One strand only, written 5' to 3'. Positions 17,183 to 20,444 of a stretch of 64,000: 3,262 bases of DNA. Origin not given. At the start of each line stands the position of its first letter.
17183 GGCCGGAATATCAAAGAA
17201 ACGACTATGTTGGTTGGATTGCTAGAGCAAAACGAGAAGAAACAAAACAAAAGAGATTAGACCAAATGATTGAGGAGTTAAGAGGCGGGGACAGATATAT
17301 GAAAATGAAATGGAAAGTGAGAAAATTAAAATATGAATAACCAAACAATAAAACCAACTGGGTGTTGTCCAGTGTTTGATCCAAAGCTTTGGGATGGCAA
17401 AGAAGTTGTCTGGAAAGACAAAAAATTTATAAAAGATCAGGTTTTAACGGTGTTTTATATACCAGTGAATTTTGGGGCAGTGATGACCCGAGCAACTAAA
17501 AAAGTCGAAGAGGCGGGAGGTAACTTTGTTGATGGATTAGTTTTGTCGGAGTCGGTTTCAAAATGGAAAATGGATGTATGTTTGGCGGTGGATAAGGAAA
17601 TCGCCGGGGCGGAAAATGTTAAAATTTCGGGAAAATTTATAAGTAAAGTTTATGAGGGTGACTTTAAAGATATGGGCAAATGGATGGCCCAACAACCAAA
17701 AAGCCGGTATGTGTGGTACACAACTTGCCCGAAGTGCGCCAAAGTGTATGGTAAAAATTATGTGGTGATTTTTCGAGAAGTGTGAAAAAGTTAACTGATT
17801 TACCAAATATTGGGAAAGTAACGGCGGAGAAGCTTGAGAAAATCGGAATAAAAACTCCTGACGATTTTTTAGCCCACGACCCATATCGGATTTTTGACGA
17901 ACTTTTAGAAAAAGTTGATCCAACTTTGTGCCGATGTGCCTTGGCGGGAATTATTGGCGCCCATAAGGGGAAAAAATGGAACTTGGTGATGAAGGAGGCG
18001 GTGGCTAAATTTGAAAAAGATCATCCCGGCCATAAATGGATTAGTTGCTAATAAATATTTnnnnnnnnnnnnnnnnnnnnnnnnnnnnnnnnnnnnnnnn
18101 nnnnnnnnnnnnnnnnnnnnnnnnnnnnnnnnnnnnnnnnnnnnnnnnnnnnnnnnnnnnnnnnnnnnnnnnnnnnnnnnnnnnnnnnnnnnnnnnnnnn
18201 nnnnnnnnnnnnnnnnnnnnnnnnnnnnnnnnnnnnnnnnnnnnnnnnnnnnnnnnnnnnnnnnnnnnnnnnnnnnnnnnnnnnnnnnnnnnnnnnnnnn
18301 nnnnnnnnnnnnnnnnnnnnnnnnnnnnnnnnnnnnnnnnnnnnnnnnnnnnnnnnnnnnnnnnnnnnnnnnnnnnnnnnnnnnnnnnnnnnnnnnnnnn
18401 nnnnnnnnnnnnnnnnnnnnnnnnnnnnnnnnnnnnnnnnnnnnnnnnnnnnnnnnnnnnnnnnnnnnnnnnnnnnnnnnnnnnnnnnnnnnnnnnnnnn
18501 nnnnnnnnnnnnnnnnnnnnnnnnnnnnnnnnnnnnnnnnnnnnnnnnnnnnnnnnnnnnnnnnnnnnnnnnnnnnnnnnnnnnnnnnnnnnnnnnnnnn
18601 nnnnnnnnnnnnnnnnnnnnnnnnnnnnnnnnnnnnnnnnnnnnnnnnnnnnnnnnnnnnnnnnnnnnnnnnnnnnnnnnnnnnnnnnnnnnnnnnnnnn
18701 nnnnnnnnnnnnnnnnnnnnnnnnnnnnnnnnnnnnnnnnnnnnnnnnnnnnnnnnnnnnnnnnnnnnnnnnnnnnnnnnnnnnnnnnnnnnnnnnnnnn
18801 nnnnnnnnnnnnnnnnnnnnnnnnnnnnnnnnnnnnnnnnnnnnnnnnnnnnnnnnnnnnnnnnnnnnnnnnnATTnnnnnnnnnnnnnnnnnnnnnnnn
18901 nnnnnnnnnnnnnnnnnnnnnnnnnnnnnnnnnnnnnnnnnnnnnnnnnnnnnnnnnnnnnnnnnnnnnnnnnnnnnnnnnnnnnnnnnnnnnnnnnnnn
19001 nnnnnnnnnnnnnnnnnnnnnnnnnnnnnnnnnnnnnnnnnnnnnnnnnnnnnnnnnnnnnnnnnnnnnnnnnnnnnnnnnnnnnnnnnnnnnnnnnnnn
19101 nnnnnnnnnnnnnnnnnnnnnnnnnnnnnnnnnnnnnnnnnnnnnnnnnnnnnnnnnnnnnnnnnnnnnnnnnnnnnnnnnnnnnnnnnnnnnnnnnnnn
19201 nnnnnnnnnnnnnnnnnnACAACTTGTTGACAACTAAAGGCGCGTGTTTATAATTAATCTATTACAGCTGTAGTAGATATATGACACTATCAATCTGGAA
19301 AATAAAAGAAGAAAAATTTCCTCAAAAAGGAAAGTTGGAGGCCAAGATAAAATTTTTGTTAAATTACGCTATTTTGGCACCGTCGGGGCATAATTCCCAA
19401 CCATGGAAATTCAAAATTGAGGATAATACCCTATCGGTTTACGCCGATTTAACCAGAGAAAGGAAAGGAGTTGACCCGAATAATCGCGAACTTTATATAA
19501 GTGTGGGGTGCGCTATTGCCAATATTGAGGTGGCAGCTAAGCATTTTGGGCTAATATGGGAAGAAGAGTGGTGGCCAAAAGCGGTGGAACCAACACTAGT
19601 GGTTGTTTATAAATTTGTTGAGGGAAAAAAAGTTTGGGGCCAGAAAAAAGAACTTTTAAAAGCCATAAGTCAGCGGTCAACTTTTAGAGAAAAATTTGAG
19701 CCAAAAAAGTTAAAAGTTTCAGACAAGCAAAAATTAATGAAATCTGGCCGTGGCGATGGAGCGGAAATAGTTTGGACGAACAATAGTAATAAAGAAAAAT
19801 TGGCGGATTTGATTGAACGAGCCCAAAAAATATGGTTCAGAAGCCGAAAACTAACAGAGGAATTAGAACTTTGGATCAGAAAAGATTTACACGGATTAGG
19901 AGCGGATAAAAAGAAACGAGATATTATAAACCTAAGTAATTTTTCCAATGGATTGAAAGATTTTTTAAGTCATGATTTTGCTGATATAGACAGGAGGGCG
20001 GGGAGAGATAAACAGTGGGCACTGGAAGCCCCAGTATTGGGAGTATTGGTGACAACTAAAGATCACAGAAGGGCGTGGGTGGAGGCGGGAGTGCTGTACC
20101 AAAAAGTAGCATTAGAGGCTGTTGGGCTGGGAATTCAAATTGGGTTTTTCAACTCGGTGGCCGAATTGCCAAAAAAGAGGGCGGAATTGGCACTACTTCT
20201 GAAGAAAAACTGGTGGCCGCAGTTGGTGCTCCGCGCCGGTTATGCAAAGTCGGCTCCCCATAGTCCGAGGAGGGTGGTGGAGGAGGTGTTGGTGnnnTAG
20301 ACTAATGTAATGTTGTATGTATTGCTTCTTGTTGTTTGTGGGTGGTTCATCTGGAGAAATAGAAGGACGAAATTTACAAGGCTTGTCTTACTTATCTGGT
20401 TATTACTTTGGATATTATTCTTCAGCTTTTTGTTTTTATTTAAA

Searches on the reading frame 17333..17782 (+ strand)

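Call 12: search_protein_families(library=pfam, proteins=[window:17333-17782:+], max_evalue=0.0001)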
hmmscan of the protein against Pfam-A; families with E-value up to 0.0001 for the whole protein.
window:17333-17782:+ (150 aa): 1 family
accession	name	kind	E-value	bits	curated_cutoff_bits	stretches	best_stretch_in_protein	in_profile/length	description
PF20603.3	Bact_hydrolase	-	5.5e-56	189.4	27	1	5-150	4-160/160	Bacterial hydrolase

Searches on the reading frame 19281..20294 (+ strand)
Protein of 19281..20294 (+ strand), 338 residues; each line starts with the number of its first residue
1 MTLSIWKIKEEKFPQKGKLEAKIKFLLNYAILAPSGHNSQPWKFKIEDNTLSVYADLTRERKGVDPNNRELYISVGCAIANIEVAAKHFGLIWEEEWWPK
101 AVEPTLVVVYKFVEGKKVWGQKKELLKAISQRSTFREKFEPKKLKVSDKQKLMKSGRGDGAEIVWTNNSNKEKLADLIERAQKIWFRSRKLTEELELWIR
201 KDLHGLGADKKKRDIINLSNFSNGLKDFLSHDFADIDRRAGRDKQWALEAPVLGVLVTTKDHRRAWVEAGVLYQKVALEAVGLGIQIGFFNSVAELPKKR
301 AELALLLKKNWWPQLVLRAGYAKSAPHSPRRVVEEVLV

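Call 12: search_protein_families(library=pfam, proteins=[window:19281-20294:+], max_evalue=0.0001)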
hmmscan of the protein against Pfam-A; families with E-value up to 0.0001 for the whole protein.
window:19281-20294:+ (338 aa): 2 families
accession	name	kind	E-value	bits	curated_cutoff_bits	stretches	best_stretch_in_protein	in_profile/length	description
PF00881.29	Nitroreductase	-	3.2e-08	34.4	23.5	0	22-46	19-43/167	Nitroreductase family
PF14512.11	TM1586_NiRdase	-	7.6e-07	29.4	27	1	18-62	155-192/215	Putative TM nitroreductase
